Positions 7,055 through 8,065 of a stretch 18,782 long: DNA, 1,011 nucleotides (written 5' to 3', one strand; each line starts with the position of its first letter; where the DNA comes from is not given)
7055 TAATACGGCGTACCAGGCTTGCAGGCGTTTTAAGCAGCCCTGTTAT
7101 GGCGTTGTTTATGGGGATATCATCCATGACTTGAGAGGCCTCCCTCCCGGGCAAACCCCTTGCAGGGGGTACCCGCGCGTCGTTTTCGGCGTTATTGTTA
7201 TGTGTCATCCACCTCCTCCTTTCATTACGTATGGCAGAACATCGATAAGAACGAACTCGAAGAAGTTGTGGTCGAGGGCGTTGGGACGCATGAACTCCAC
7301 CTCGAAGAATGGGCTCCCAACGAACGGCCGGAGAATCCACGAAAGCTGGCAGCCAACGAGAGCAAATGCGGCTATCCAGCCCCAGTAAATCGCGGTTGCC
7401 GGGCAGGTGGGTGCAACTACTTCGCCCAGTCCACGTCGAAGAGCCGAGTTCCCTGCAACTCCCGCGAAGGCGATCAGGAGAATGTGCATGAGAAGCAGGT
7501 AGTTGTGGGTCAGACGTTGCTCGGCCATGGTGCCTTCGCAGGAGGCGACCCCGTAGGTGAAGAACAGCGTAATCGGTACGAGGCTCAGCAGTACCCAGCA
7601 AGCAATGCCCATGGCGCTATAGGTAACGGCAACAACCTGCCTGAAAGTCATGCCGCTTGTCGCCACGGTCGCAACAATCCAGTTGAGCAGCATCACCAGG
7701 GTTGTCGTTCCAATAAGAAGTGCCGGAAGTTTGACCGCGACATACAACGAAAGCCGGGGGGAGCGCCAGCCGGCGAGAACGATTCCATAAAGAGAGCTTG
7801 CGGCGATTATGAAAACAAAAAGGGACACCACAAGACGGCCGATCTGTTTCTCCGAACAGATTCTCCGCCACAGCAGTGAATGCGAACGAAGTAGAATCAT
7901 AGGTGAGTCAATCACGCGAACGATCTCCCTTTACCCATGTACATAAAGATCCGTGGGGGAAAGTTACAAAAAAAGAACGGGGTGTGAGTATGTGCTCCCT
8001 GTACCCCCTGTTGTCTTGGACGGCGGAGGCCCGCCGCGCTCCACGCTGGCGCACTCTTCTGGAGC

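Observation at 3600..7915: Translationally coupled four-gene operon built around a PEP-CTERM VIT-vWA protein, with no recognisable exosortase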

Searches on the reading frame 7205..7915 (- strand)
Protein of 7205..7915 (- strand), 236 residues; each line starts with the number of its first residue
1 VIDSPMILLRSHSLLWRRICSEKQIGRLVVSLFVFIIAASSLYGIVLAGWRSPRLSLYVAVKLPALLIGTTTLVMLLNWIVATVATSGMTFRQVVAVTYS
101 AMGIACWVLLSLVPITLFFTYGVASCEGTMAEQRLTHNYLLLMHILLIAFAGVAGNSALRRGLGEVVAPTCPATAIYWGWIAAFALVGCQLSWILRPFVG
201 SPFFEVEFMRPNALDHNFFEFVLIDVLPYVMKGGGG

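Call 9: search_protein_families(library=pfam, proteins=[window:7205-7915:-], max_evalue=1)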
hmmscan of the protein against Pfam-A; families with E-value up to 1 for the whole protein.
window:7205-7915:- (236 aa): 0 families

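Call 10: search_protein_families(library=ncbifam, proteins=[window:7205-7915:-], max_evalue=1)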
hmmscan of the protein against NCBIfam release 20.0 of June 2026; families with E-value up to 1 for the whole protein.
window:7205-7915:- (236 aa): 3 families
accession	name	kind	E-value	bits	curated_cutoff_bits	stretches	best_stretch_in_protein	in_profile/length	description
NF004745.0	PRK06076.1-6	equivalog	2.5e-05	23.7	450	1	30-120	116-207/341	NADH-quinone oxidoreductase subunit NuoH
NF041484.1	membrane_YmiC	equivalog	0.15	11.6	42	1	177-195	7-28/30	small membrane protein YmiC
NF004743.0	PRK06076.1-4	equivalog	0.46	9.3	494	1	24-100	119-196/433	NADH-quinone oxidoreductase subunit NuoH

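Call 13: find_homologous_proteins(query=window:7205-7915:-)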
Query window:7205-7915:- (236 aa): 233 proteins with E <= 0.001 among 1652 candidates; the best 120 are listed.
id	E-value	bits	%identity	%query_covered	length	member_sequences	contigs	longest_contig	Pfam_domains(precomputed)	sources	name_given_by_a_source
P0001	8.6e-145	499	98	100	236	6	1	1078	-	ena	-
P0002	2.1e-129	449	87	100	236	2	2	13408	-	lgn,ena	-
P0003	9.6e-103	361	67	100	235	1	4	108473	-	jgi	-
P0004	4.8e-99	349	64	99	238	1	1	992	-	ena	-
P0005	3.9e-98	346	66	97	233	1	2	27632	-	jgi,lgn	-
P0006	8.4e-98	345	66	97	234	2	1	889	-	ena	-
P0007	1.3e-96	341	65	99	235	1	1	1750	-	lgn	-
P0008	1.4e-96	341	66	97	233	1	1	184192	-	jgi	-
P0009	4.6e-96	339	68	97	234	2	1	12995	-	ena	-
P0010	3.5e-95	336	66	99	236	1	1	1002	-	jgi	jgi:hypothetical protein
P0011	1.4e-94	335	64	99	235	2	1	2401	-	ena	-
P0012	6.0e-94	332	67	97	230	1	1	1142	-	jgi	jgi:hypothetical protein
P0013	1.4e-93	331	64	97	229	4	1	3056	-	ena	-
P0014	2.0e-93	331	62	99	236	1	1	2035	-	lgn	-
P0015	2.5e-93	330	64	98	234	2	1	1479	-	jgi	-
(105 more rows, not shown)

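Call 28: find_related_loci(query=A1, collection=genome_contigs, flank=10000)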
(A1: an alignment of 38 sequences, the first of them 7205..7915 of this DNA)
Query A1 (236 aa) in genome_contigs; peptide patterns used: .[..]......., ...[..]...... (x = any residue, [..] = any of these).
163 stretches matched a pattern; 159 encode a relative of the query (tblastn E <= 1e-3); the best 80 are kept; 80 distinct loci.
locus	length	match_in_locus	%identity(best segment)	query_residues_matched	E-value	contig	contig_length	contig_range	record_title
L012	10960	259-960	62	1-234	2e-97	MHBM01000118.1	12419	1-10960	MAG: Lentisphaerae bacterium RIFOXYA12_FULL_48_11 rifixya3_full_scaffold_2641, whole genome shotgun sequence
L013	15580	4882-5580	55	1-233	3e-80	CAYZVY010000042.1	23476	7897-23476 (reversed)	MAG TPA_asm: uncultured Verrucomicrobiota bacterium isolate SRP272421_co1_293 genome assembly, contig: NODE_5428_length_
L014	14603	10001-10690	50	5-234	3e-76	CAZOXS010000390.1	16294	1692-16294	MAG TPA_asm: uncultured Victivallales bacterium isolate SRP118108_co2_320 genome assembly, contig: k141_769799, whole ge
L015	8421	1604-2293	50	5-234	9e-76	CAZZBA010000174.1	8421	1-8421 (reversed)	MAG TPA_asm: uncultured Victivallales bacterium isolate SRP272421_co4_23 genome assembly, contig: NODE_27835_length_8421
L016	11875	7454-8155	51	1-234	3e-75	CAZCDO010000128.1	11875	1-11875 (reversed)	MAG TPA_asm: uncultured Verrucomicrobiota bacterium isolate SRP272421_co1_708 genome assembly, contig: NODE_17575_length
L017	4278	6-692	52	5-233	2e-75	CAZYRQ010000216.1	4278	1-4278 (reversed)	MAG TPA_asm: uncultured Lentisphaerales bacterium isolate SRP294416_co3_199 genome assembly, contig: NODE_54304_length_4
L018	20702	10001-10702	50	1-234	4e-75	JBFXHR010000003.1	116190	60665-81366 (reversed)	MAG: Kiritimatiellia bacterium isolate CA_2019_TPIn_191 NODE_584_length_116190_cov_6.846041_TPIn, whole genome shotgun s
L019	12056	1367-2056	52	5-234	1e-74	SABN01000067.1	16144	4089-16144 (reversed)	MAG: Opitutia bacterium isolate INTA.CYC.094 contig-100_2949, whole genome shotgun sequence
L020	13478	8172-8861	50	5-234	3e-74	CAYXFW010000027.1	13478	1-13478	MAG TPA_asm: uncultured Verrucomicrobiota bacterium isolate SRP256446_co1_32 genome assembly, contig: NODE_2034_length_1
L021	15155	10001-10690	51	5-234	1e-74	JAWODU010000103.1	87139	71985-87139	MAG: Kiritimatiellia bacterium isolate BLK5-2.bin.47 k191_2428789, whole genome shotgun sequence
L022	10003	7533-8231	51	4-234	5e-74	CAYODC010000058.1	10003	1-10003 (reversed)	MAG TPA_asm: uncultured Verrucomicrobiota bacterium isolate SRP294416_co1_711 genome assembly, contig: NODE_15097_length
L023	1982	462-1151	50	5-234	1e-76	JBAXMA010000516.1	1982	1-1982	MAG: bacterium isolate ELA441 MAG441_516, whole genome shotgun sequence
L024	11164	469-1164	50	3-234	5e-74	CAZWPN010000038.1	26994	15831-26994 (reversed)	MAG TPA_asm: uncultured Victivallales bacterium isolate SRP272421_co4_76 genome assembly, contig: NODE_3840_length_26994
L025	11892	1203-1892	49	5-234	2e-73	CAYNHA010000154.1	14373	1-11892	MAG TPA_asm: uncultured Verrucomicrobiota bacterium isolate binchicken_co229_252 genome assembly, contig: k141_1248487,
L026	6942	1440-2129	50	5-234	1e-72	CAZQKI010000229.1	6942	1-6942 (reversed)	MAG TPA_asm: uncultured Lentisphaerales bacterium isolate SRP272421_co1_165 genome assembly, contig: NODE_39910_length_6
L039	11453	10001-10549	37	36-220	4e-33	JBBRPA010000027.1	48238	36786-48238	MAG: Chthoniobacterales bacterium isolate La1_metabat2.366 LA1C_B2.366_k141_646491L_48238_cov_41.3806, whole genome shot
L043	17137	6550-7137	36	27-223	2e-31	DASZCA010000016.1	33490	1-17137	MAG TPA_asm: Verrucomicrobiia bacterium isolate SMAG_U6430 k141_10095, whole genome shotgun sequence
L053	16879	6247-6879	34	25-232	3e-30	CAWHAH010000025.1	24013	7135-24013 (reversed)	MAG: uncultured Verrucomicrobiae bacterium isolate MFD01231.bin.2.53 genome assembly, contig: contig_12366, whole genome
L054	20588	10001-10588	34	36-232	2e-30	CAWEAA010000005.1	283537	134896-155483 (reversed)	MAG: uncultured Verrucomicrobiae bacterium isolate MFD05580.bin.1.24 genome assembly, contig: contig_26962, whole genome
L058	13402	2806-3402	37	27-227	1e-29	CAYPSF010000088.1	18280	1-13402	MAG TPA_asm: uncultured Bifidobacteriaceae bacterium isolate binchicken_co54_474 genome assembly, contig: NODE_5411_leng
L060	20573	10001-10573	35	36-227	2e-29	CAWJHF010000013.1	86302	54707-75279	MAG: uncultured Verrucomicrobiae bacterium isolate MFD01231.bin.1.64 genome assembly, contig: contig_31464, whole genome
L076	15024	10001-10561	35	36-223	5e-28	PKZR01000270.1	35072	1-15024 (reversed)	MAG: Limisphaerales bacterium isolate bog_1421 73.20111000_S3M.12_contig_1557, whole genome shotgun sequence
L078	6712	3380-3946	34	34-223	8e-28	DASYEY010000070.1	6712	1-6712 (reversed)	MAG TPA_asm: Verrucomicrobiia bacterium isolate SMAG_U4999 k141_2067612, whole genome shotgun sequence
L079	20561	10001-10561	35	36-223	1e-27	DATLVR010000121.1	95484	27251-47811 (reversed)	MAG TPA_asm: Verrucomicrobiia bacterium isolate SMAG_U13197 k141_85105, whole genome shotgun sequence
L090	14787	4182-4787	36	21-223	3e-27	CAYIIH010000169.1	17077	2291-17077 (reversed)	MAG TPA_asm: uncultured Verrucomicrobiota bacterium isolate ERP119705_co20_532 genome assembly, contig: NODE_3449_length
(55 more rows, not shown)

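Call 37: search_protein_families(library=pfam, proteins=[L090:2177-3070:+, L060:5797-6456:+, L053:5390-6190:+, L039:8643-9002:+, L058:4385-5632:+, L078:4828-5355:+, L079:13111-14889:+, L043:10204-10935:+, L076:8239-9156:+, L054:13337-13675:+], max_evalue=0.01)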
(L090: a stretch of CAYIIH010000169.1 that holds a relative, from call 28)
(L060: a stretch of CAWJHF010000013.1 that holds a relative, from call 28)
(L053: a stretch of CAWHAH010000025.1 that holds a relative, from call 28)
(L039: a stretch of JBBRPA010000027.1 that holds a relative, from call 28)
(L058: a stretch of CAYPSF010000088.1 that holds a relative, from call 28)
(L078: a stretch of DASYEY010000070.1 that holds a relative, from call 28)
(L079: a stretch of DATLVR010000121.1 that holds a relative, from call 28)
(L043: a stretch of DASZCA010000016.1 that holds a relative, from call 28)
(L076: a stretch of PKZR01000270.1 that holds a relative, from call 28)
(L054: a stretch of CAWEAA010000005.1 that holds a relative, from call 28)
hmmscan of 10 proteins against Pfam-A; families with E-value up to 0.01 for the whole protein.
L090:2177-3070:+ (297 aa): 1 family
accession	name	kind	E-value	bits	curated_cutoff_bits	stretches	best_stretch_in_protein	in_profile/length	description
PF02401.23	LYTB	-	1.8e-75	254.2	24.5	1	3-273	1-266/267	LytB protein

L060:5797-6456:+ (219 aa): 0 families

L053:5390-6190:+ (266 aa): 0 families

L039:8643-9002:+ (119 aa): 6 families
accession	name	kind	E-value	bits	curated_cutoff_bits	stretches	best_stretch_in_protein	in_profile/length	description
PF13601.12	HTH_34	-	1.3e-21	76.9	27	1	37-114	2-80/80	Winged helix DNA-binding domain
PF01022.26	HTH_5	-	1.4e-06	28.5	22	1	35-79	2-45/47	Bacterial regulatory protein, arsR family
PF03551.20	PadR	-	7.7e-06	26.3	27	1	58-104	26-74/75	Transcriptional regulator PadR-like family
PF01638.23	HxlR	-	0.0026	18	20.8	1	40-102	10-72/91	HxlR-like helix-turn-helix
PF25213.1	HVO_A0261_N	-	0.0036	17.6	35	1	32-117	8-85/86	HVO_A0261 N-terminal domain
PF23526.1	AprA_N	-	0.0097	16.5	27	0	36-79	22-65/67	AprA N-terminal domain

L058:4385-5632:+ (415 aa): 0 families

L078:4828-5355:+ (175 aa): 0 families

L079:13111-14889:+ (592 aa): 0 families

L043:10204-10935:+ (243 aa): 1 family
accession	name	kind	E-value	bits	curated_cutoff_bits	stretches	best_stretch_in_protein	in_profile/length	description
PF07099.16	DUF1361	-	1.8e-42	145.5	25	1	55-218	1-167/169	Protein of unknown function (DUF1361)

L076:8239-9156:+ (305 aa): 1 family
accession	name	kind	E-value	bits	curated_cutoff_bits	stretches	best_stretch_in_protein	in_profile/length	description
PF23543.1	DUF6688_C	-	1.4e-15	57.8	25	1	199-287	4-92/112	DUF6688 C-terminal domain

L054:13337-13675:+ (112 aa): 0 families

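Call 38: predict_structure(alignment_id=A1)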
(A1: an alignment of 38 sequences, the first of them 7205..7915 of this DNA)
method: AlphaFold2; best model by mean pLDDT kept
length: 236 residues; sequences in the alignment: 38
mean_pLDDT: 84.2   pTM: 0.81
mean pLDDT of the five models: 84.2, 83.4, 83.0, 81.2, 79.9
residues with pLDDT >= 90: 81; 70-90: 124; 50-70: 29; < 50: 2
segments of 3 or more residues with pLDDT < 50: none
pLDDT, mean of each block of 10 residues (from residue 1): 75 87 89 95 84 82 91 94 92 94 91 87 77 84 88 87 86 91 88 65 52 75 88 77
secondary structure, 60 per line:
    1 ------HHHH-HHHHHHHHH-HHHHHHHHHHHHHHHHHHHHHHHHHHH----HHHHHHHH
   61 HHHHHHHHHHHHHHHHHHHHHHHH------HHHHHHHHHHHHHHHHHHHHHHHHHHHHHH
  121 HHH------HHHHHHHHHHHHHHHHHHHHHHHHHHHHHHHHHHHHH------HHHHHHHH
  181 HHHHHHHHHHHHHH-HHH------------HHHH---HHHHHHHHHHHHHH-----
elements in order: H7-10 H12-20 H22-48 H53-84 H91-123 H130-166 H173-194 H211-214 H218-231

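Call 58: search_protein_representatives(alignment_id=A3)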
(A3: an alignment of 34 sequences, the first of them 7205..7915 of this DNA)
Query: 34 sequences, 233 profile positions. Proteins with E-value up to 0.001 (for the whole library): 2973; up to 1e-10: 1710; up to 1e-30: 336. The best 150 are listed.
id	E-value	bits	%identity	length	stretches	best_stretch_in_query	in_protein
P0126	3.5e-82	291.6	-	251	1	14-229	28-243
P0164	1.8e-81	289.3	-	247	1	6-229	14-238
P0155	5.2e-80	284.5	-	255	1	11-230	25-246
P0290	3.8e-72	258.7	-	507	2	19-227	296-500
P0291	3.3e-70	252.4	-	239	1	17-230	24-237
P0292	1.4e-69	250.3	-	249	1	11-230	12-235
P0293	1.5e-65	237.1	-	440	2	38-150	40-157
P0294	4.1e-65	235.7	-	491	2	14-228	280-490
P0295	3.1e-64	232.8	-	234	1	11-226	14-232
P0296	3.8e-64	232.5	-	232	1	16-227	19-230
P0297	1.4e-60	220.9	-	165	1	64-227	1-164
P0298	9.8e-57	208.3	-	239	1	20-224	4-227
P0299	1.3e-53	198.1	-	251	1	19-228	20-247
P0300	2.6e-53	197.1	-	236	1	19-231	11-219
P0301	3.7e-52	193.3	-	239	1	21-227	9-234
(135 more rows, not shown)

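Call 60: search_protein_families(library=pfam, alignment_id=A4, max_evalue=0.01)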
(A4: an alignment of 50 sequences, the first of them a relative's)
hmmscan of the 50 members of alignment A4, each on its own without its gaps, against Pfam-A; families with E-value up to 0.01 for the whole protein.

A. member 1, P0290 (507 aa): 0 families

B. families by the number of members that match (of 50 scanned): 4 families
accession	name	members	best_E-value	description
PF04893.22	Yip1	3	0.00019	Yip1 domain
PF14534.12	DUF4440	1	3.2e-08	Domain of unknown function (DUF4440)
PF12773.13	DZR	1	2.9e-05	Double zinc ribbon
PF09990.14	DUF2231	1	0.001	Predicted membrane protein (DUF2231)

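Call 89: search_solved_structures(query=A3, max_evalue=10)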
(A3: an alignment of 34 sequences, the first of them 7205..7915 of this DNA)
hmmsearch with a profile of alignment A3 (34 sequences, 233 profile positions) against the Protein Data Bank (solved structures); distinct sequences matched with E-value up to 10: 5.
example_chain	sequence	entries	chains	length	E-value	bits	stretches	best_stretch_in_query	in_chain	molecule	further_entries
7myz_C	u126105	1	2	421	0.54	12.7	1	24-147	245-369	Fusion protein of Leukocyte surface antigen CD47 an Soluble cytochrome b562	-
7dv5_U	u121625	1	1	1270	0.72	12.3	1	32-90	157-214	Bile salt export pump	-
8pmd_A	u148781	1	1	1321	0.73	12.3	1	32-90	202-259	Bile salt export pump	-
36cg_U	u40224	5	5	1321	0.73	12.3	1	32-90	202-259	Bile salt export pump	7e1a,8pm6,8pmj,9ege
9n1y_A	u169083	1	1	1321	0.73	12.3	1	32-90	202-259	Bile salt export pump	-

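Call 90: search_protein_families(library=ncbifam, alignment_id=A4, max_evalue=0.01)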
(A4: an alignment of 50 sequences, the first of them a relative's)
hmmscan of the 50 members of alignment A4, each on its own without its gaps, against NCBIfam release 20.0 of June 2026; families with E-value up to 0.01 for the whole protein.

A. member 1, P0290 (507 aa): 0 families

B. families by the number of members that match (of 50 scanned): 0 families
